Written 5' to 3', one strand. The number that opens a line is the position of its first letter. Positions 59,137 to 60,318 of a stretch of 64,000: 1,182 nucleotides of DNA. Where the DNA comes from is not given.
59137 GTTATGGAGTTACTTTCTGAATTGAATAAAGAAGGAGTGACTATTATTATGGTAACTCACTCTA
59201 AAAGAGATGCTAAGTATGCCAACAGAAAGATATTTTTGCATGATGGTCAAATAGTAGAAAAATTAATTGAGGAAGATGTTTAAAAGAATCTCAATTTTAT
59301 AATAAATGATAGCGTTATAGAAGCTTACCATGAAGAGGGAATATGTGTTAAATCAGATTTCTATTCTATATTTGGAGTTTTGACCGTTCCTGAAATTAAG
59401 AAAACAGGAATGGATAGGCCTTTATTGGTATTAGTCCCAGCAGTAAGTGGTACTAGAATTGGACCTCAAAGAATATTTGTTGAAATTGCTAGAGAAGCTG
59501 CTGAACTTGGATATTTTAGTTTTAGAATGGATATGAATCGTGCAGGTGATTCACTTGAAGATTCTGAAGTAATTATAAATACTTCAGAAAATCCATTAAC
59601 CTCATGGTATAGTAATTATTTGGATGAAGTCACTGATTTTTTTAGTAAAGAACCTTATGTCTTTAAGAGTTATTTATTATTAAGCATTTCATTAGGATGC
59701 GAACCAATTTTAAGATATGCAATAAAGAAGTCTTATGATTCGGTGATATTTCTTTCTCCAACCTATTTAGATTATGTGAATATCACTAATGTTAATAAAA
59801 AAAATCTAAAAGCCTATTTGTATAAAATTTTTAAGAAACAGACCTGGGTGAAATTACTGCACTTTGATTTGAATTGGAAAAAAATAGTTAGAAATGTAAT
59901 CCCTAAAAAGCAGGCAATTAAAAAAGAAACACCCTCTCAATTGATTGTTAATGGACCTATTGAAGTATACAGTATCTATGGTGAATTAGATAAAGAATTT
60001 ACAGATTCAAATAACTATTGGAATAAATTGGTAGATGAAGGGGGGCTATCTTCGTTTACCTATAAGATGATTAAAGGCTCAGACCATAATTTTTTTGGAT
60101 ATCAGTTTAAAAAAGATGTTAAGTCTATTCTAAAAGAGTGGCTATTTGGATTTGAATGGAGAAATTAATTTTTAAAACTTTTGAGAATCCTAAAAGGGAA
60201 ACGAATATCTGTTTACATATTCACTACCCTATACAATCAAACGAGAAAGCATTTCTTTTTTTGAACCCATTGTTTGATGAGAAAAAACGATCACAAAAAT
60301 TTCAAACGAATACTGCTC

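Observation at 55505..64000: Carrier-protein cassette with paired atypical alpha/beta-fold proteins, coupled to a MacB-type exporter and a UpxY antiterminator on a mobile element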

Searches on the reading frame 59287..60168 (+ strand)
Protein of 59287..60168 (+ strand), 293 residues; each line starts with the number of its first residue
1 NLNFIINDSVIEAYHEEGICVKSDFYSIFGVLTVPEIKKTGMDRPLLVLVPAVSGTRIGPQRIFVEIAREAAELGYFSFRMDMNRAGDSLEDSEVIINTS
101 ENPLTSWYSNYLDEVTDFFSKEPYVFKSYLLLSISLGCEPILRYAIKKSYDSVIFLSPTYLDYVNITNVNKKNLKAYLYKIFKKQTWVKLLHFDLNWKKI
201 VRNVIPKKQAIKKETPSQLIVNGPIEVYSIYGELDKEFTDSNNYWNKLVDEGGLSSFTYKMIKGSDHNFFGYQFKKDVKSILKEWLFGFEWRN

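Call 7: search_protein_families(library=ncbifam, proteins=[window:59380-60168:+], max_evalue=1)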
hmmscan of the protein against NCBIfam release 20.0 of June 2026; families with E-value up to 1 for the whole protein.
window:59380-60168:+ (262 aa): 1 family
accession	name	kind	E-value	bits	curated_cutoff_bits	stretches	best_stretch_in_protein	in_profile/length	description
TIGR03100.1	hydr1_PEP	hypoth_equivalog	7.3e-10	38.6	168.45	2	21-59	34-72/274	hydrolase 1, exosortase A system-associated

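Call 8: search_protein_families(library=pfam, proteins=[window:59380-60168:+], max_evalue=1)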
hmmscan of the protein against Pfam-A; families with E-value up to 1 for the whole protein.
window:59380-60168:+ (262 aa): 1 family
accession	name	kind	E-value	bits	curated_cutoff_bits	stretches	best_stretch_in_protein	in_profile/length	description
PF15183.11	MRAP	-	0.011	16.1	27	1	122-162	9-49/89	Melanocortin-2 receptor accessory protein family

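Call 26: search_solved_structures(query=window:59380-60168:+, max_evalue=10, show_alignments=1)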
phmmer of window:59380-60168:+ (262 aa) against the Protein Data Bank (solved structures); distinct sequences matched with E-value up to 10: 6.
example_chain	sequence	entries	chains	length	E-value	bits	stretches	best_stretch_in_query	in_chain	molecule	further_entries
7wwh_A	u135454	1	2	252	4.1e-05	26.5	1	12-69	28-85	Alpha/beta hydrolase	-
9w30_A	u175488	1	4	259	0.0008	22.3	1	13-73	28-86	Alpha/beta superfamily hydrolase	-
9pjb_A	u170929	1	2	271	0.0053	19.6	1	4-109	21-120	MHETase MHT043-5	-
9h0z_A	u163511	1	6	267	0.23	14.2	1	13-68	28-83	Serine aminopeptidase S33 domain-containing protein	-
8b4u_A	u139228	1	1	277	0.55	13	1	8-63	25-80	Alpha/beta hydrolase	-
2p0u_A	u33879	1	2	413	2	11.1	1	109-170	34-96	Stilbenecarboxylate synthase 2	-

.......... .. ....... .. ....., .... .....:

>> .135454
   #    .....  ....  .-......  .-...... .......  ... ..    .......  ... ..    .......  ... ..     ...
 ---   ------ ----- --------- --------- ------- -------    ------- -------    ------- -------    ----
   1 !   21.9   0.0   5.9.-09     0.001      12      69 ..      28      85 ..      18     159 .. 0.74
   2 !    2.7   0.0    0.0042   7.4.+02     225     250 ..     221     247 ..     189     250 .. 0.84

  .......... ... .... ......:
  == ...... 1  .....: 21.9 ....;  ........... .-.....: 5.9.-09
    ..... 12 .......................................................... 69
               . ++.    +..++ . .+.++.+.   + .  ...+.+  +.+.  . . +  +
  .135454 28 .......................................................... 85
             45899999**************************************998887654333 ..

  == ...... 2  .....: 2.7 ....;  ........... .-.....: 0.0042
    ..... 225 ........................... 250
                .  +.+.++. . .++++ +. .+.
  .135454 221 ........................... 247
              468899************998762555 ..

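Call 53: find_homologous_proteins(query=window:59287-60168:+, max_evalue=0.001)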
Query window:59287-60168:+ (293 aa): 15 proteins with E <= 0.001 among 1005 candidates.
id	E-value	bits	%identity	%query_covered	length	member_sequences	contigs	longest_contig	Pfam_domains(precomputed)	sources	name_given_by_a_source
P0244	2.2e-165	567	100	86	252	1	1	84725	-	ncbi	-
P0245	8.7e-143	493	76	98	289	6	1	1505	-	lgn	-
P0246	4.6e-101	356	57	95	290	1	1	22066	-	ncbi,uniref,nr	ncbi:hypothetical protein [Snuella sedimenti]|uniref:Alpha/beta hydrolase n=1 Tax=Snuella sedimenti 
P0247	1.9e-97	344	66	82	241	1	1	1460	-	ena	-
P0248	4.0e-46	176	38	90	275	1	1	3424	-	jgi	jgi:hypothetical protein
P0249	6.3e-46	175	37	88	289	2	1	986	-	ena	-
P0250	3.6e-43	166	36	91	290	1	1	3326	-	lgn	-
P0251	3.7e-43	166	36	91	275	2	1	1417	PF00561.27,PF12146.16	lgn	-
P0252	7.4e-43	165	37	89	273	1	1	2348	-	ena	-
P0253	2.4e-42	163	38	88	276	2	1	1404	PF00561.27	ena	-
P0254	6.0e-42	162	38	82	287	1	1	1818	PF12146.16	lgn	-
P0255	1.0e-41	161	38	82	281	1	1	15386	-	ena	-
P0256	3.3e-41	160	35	91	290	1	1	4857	-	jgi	jgi:hypothetical protein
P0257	7.8e-40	155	36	86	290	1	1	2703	-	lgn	-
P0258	1.7e-21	95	42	47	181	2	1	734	-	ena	-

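Call 63: predict_structure(alignment_id=A5)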
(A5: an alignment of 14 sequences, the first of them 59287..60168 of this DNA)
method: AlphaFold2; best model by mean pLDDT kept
length: 293 residues; sequences in the alignment: 14
mean_pLDDT: 74.2   pTM: 0.73
mean pLDDT of the five models: 74.2, 74.2, 74.0, 71.9, 69.4
residues with pLDDT >= 90: 61; 70-90: 116; 50-70: 85; < 50: 31
segments of 3 or more residues with pLDDT < 50: 1-10, 163-168, 208-215
pLDDT, mean of each block of 10 residues (from residue 1): 43 87 84 79 82 66 87 92 69 50 81 94 91 88 90 85 49 60 68 64 53 49 79 69 86 86 65 81 82 51
secondary structure, 60 per line:
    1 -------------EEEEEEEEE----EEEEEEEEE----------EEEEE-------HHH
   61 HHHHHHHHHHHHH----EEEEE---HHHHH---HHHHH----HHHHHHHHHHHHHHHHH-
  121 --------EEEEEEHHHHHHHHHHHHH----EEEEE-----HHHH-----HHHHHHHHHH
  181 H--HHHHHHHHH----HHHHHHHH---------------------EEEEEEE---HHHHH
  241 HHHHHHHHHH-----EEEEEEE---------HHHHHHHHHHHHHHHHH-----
elements in order: E14-22 E27-35 E46-50 H58-73 E78-82 H86-90 H94-98 H103-119 E129-134 H135-147 E152-156 H162-165 H171-181 H184-192 H197-204 E226-232 H236-250 E256-262 H272-288

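Call 67: fold_search(model_id=the predicted structure, library=pdb)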
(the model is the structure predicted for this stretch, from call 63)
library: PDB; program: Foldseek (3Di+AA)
matches with E <= 10: 1544; with E <= 0.001: 841
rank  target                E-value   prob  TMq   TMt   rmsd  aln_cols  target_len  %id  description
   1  7q4h_A                9.7e-11  1.00  0.54  0.61   7.3       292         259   14  A thermostable lipase from Thermoanaerobacter thermohydrosulfuricus in complex with PMSF (released 2023-05-10)
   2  7q4j_A                1.5e-10  1.00  0.55  0.61   7.0       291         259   15  A thermostable lipase from Thermoanaerobacter thermohydrosulfuricus in complex a monoacylglycerol intermediate (released 2023-05-10)
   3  7xrh_B                1.6e-10  1.00  0.56  0.71   8.8       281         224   17  Feruloyl esterase from Lactobacillus acidophilus (released 2023-05-17)
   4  9h0z_D                2.1e-10  1.00  0.56  0.65   6.8       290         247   15  Crystal structure of TTL[Nle], thermophilic lipase TTL from Thermoanaerobacter thermohydrosulfuricus containing non-ca (released 2025-10-29)
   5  9h0z_E                2.2e-10  1.00  0.56  0.65   6.6       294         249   15  Crystal structure of TTL[Nle], thermophilic lipase TTL from Thermoanaerobacter thermohydrosulfuricus containing non-ca (released 2025-10-29)
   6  7z2v_A                2.3e-10  1.00  0.60  0.66   8.3       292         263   17  Ferulic acid esterase variant S114A from Lactobacillus buchneri (released 2022-11-30)
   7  9h0z_F                2.8e-10  1.00  0.56  0.64   7.6       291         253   15  Crystal structure of TTL[Nle], thermophilic lipase TTL from Thermoanaerobacter thermohydrosulfuricus containing non-ca (released 2025-10-29)
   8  8b4u                  3.2e-10  1.00  0.59  0.64   9.6       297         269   18  The crystal structure of PET46, a PETase enzyme from Candidatus bathyarchaeota (released 2023-08-23)
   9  7z2v_B                3.6e-10  1.00  0.59  0.66   8.4       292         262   17  Ferulic acid esterase variant S114A from Lactobacillus buchneri (released 2022-11-30)
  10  9h0z_A                4.4e-10  1.00  0.57  0.64   6.5       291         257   16  Crystal structure of TTL[Nle], thermophilic lipase TTL from Thermoanaerobacter thermohydrosulfuricus containing non-ca (released 2025-10-29)
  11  7z2u_A                4.9e-10  1.00  0.58  0.64   8.1       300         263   17  Wild-type ferulic acid esterase from Lactobacillus buchneri in complex with ferulate (released 2022-11-30)
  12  9h0z_C                6.4e-10  1.00  0.55  0.64   7.6       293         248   16  Crystal structure of TTL[Nle], thermophilic lipase TTL from Thermoanaerobacter thermohydrosulfuricus containing non-ca (released 2025-10-29)
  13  7z2x_A                8.2e-10  1.00  0.59  0.64   8.1       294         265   18  Wild-type ferulic acid esterase from Lactobacillus buchneri (released 2022-11-30)
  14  7wwh_A                9.8e-10  1.00  0.56  0.65   6.7       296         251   18  Crystal structure of the Geobacillus thermoglucosidasius feruloyl esterase GthFAE (released 2022-03-09)
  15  8skm_A                1.6e-09  1.00  0.53  0.61  10.5       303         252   14  Wild type chlorogenic acid esterase from Lactobacillus helveticus (released 2024-03-27)
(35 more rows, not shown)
